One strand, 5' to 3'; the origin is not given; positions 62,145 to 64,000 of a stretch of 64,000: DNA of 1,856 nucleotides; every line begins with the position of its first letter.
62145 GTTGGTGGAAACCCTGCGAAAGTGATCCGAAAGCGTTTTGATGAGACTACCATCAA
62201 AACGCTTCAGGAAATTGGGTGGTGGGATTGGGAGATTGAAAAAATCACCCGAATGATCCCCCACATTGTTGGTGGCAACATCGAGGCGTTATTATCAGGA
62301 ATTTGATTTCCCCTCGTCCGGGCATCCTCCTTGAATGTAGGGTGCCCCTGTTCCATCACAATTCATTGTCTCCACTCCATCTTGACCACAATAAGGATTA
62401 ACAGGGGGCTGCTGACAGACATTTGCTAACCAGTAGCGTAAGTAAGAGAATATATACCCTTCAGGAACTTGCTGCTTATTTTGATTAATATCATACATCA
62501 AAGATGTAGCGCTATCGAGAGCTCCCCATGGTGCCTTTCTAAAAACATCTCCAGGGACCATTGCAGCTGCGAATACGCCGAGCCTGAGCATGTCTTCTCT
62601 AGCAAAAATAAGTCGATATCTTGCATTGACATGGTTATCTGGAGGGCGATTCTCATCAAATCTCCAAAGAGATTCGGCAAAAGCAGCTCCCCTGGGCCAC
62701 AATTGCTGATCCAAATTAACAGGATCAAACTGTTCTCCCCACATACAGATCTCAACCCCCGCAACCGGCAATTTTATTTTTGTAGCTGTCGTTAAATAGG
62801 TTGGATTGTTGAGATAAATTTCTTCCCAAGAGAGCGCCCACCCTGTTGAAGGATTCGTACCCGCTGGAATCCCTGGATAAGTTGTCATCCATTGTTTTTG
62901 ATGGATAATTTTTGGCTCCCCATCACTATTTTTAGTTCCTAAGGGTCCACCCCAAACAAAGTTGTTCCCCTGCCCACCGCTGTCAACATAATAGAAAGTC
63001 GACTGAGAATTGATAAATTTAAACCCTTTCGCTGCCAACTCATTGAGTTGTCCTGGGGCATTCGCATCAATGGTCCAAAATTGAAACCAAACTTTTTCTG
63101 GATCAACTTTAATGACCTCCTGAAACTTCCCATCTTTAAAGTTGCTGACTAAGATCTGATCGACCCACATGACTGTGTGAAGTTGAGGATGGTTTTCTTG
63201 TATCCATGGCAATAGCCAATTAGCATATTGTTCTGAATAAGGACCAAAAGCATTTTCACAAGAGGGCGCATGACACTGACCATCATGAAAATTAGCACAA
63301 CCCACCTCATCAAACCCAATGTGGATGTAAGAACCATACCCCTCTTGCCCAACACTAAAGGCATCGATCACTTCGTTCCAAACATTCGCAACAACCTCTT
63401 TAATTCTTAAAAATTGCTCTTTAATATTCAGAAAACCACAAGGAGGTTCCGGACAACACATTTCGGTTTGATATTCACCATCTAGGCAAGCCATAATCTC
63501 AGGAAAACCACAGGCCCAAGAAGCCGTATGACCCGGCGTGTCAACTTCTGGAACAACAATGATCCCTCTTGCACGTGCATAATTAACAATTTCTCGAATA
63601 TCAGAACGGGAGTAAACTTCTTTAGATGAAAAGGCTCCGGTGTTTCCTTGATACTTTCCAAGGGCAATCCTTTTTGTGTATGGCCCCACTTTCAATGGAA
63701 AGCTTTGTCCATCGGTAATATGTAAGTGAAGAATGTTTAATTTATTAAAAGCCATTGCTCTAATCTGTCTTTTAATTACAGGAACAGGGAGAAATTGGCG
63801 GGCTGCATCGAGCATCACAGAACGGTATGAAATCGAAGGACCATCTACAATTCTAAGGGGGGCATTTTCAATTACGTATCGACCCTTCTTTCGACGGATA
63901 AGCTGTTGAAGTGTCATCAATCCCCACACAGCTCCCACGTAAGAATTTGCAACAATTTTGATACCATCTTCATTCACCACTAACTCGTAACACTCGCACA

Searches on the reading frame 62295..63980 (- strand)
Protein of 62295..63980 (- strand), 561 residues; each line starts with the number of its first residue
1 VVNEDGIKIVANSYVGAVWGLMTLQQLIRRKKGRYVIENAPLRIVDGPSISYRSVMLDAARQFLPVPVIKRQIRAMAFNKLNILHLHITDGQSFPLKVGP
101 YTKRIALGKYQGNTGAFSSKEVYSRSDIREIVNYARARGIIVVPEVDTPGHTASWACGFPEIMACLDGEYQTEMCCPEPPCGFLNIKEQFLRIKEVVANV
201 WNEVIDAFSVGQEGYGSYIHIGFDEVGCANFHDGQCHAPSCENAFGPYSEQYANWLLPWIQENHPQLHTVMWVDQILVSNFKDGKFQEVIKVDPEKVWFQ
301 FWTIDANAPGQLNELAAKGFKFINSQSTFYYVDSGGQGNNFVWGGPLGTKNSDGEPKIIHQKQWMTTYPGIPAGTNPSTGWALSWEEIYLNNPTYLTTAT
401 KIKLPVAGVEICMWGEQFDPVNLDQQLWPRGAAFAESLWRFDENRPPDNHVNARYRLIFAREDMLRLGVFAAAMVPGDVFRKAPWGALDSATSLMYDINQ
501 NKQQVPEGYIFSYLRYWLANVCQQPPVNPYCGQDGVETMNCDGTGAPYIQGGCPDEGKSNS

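Call 44: search_protein_families(library=pfam, proteins=[window:62295-63980:-], max_evalue=0.00001)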
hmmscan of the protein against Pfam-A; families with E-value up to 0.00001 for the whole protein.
window:62295-63980:- (561 aa): 1 family
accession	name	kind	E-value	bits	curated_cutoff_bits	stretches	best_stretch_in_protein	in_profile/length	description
PF00728.28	Glyco_hydro_20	-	8.8e-65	219.8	22.3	1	51-440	2-346/348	Glycosyl hydrolase family 20, catalytic domain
